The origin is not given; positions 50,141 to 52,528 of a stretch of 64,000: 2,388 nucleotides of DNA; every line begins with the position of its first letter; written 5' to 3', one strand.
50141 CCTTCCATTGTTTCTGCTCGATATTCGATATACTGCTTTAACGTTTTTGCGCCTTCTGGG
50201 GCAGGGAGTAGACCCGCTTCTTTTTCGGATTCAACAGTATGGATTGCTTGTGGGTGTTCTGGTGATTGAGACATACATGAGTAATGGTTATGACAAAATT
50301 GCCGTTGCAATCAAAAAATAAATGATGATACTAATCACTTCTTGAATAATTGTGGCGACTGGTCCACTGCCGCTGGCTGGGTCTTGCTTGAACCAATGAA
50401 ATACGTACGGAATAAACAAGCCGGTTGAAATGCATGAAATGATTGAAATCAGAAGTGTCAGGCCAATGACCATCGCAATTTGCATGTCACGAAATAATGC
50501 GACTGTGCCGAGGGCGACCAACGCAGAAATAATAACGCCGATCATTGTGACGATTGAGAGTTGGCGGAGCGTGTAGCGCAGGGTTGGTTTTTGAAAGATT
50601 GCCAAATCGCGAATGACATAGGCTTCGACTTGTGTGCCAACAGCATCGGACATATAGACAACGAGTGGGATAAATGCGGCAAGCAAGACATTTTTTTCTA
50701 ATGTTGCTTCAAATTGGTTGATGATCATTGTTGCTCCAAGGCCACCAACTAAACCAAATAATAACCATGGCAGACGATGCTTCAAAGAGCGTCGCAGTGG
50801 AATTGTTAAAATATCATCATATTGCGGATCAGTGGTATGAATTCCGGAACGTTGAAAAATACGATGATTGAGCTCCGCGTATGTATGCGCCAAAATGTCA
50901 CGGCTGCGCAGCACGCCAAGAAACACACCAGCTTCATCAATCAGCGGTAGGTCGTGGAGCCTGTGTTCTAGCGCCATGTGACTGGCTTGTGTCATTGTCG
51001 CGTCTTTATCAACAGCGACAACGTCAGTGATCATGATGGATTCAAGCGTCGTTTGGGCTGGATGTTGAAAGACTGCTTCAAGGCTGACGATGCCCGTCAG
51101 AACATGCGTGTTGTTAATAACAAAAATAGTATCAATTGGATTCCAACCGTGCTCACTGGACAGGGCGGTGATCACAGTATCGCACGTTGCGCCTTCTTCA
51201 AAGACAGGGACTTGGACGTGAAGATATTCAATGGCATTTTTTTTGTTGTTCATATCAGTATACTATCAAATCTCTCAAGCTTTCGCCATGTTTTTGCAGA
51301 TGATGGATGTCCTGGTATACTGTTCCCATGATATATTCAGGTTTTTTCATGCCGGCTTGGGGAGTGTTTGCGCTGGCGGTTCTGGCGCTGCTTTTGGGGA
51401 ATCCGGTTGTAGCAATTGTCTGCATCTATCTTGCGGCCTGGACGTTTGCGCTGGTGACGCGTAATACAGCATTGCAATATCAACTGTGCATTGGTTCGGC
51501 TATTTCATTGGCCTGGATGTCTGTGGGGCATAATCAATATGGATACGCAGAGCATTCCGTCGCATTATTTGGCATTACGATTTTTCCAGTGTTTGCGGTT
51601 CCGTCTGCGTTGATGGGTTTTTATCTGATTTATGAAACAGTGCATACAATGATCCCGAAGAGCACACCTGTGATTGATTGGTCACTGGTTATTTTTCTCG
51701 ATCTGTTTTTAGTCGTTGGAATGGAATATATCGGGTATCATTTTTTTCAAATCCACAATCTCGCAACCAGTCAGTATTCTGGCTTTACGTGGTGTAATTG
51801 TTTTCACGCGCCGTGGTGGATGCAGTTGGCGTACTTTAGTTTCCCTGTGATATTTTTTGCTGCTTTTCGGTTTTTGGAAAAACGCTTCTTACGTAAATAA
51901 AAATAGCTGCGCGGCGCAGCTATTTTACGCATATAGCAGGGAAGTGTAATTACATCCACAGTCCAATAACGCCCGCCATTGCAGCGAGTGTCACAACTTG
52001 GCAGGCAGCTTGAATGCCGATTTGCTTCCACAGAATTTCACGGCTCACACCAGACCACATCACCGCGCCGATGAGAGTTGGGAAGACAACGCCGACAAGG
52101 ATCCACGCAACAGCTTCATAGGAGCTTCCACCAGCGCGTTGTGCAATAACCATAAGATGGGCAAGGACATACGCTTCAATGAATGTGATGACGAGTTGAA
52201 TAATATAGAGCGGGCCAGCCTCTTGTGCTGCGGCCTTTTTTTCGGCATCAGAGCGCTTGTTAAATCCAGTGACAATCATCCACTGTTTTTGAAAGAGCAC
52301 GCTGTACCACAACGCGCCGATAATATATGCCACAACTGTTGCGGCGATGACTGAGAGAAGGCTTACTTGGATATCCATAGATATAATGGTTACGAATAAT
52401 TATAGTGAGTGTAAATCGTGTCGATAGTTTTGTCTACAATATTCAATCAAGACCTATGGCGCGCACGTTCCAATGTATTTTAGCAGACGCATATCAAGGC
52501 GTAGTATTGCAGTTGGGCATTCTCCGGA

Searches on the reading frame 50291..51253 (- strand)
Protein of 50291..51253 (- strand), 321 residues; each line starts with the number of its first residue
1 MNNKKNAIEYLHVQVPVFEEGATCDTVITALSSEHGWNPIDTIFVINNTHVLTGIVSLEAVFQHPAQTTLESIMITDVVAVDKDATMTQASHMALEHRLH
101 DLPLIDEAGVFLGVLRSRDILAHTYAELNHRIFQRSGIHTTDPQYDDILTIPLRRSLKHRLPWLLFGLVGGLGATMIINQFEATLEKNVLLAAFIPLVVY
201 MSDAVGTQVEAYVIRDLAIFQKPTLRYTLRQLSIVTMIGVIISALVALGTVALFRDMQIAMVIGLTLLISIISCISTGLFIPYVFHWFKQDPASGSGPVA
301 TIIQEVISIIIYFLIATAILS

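Call 12: search_protein_families(library=pfam, proteins=[window:50291-51253:-], max_evalue=0.00001)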
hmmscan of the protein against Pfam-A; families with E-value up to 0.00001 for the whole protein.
window:50291-51253:- (321 aa): 2 families
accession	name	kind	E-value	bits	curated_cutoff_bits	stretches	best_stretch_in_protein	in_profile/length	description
PF01769.21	MgtE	-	2.1e-16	60.7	27.6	1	195-315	1-125/125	Divalent cation transporter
PF00571.33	CBS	-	2.2e-12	47.5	24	1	71-122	2-53/57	CBS domain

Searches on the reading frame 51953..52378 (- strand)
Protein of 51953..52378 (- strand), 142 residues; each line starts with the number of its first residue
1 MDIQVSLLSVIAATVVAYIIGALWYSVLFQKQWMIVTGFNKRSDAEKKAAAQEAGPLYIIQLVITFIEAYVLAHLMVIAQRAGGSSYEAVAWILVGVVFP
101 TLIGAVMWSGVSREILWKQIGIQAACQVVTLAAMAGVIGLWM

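Call 13: search_protein_families(library=pfam, proteins=[window:51953-52378:-], max_evalue=0.00001)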
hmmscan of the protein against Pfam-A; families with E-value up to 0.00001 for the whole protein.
window:51953-52378:- (142 aa): 1 family
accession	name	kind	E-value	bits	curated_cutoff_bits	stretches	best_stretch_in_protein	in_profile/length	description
PF08570.15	DUF1761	-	1.6e-17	64.3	31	1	8-139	1-123/123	Protein of unknown function (DUF1761)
